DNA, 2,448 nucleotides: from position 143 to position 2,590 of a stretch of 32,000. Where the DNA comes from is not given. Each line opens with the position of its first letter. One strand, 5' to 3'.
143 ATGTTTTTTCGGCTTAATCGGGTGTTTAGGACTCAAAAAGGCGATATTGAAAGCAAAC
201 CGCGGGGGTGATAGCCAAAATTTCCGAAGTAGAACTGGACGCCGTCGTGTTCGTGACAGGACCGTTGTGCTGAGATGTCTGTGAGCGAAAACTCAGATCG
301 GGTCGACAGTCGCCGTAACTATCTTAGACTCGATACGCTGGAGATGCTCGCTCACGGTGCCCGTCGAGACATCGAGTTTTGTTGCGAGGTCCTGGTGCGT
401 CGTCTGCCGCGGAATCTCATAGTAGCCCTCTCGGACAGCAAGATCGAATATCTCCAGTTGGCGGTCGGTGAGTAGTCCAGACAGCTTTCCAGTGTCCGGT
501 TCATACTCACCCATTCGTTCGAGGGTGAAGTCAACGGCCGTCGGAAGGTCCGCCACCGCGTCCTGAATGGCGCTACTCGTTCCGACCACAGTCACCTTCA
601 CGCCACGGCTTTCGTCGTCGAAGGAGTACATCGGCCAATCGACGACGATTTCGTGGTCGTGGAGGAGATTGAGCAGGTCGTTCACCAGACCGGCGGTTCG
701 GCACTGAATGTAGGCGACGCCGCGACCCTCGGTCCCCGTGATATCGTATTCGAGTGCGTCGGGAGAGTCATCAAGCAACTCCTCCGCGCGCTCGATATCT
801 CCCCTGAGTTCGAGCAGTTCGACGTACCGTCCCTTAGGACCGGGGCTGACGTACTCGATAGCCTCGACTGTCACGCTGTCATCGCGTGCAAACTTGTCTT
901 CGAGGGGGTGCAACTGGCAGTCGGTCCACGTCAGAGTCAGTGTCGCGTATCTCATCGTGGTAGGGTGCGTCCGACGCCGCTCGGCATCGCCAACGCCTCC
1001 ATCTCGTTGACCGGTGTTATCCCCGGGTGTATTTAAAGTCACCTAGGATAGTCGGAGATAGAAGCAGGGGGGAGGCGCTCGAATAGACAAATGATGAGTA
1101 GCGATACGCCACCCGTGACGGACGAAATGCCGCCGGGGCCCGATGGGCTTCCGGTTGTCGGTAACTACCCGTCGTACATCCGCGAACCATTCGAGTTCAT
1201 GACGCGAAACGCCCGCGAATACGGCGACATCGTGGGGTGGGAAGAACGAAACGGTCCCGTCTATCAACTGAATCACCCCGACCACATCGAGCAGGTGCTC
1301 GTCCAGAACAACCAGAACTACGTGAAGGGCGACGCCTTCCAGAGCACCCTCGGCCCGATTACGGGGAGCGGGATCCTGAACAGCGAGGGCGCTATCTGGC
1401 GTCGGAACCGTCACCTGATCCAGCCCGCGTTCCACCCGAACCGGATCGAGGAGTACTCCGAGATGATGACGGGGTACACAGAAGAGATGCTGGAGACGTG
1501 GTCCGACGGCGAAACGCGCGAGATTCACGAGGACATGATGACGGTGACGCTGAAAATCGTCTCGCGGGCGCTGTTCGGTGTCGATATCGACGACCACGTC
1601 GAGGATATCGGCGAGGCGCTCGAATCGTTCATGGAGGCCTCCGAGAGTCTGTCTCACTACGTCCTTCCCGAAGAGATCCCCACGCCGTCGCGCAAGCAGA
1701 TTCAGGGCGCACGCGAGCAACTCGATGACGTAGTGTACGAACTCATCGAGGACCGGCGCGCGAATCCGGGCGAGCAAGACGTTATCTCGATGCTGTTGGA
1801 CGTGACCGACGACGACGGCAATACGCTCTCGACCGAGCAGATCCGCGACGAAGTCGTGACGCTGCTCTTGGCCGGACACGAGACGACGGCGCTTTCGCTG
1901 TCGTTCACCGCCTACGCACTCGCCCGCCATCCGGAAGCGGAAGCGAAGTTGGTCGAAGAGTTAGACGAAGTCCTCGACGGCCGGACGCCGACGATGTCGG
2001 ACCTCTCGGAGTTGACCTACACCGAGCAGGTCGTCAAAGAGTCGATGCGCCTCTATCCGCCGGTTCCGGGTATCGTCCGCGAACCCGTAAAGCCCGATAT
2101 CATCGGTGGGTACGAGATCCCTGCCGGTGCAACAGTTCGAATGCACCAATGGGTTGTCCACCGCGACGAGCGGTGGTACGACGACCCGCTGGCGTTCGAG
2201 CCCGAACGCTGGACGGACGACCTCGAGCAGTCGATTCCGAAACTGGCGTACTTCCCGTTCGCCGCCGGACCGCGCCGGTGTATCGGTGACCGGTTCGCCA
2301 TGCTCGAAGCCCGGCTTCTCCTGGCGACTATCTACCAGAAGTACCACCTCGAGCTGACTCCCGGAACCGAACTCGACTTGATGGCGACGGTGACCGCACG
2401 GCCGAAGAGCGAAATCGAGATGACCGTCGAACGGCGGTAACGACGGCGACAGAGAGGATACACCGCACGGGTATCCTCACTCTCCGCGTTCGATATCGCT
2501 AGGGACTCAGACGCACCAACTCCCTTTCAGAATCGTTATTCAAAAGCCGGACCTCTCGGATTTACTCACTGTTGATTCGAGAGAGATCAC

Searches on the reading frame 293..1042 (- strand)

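Call 12: search_protein_families(library=pfam, proteins=[window:293-1042:-], max_evalue=0.01)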
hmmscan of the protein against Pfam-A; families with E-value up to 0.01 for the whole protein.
window:293-1042:- (249 aa): 5 families
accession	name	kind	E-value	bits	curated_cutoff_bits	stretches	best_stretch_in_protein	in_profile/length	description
PF24278.2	HVO_0513_N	-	1.2e-45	154.8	29.8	1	45-180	1-134/134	HVO_0513, N-terminal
PF04967.18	HTH_10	-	2.9e-18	65.8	23.1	1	191-243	1-53/53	HTH DNA binding domain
PF08279.18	HTH_11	-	0.00041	20.6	25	1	214-241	16-43/55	HTH domain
PF13412.12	HTH_24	-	0.0035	17.3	21.9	1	214-237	18-41/48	Winged helix-turn-helix DNA-binding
PF00196.25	GerE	-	0.0089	16.1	23.5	0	215-241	19-45/57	Bacterial regulatory proteins, luxR family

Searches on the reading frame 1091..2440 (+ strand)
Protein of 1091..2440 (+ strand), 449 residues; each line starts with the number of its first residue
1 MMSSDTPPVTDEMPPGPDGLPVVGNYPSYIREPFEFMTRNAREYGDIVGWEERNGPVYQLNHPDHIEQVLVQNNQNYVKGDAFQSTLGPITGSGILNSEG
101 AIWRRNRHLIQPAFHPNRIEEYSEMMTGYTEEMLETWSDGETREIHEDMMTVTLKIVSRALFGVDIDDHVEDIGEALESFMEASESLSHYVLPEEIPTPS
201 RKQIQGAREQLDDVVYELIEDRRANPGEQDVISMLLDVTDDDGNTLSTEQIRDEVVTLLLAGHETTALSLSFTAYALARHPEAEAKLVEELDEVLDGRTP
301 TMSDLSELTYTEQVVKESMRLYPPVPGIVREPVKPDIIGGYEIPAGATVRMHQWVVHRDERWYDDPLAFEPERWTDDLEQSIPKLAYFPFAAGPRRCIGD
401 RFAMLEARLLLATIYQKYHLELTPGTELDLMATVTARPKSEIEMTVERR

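Call 12: search_protein_families(library=pfam, proteins=[window:1091-2440:+], max_evalue=0.01)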
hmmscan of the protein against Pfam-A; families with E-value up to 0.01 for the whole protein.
window:1091-2440:+ (449 aa): 1 family
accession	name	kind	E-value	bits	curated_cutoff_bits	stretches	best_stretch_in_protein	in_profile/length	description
PF00067.27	p450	-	3.3e-95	320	22.8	1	14-430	1-444/462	Cytochrome P450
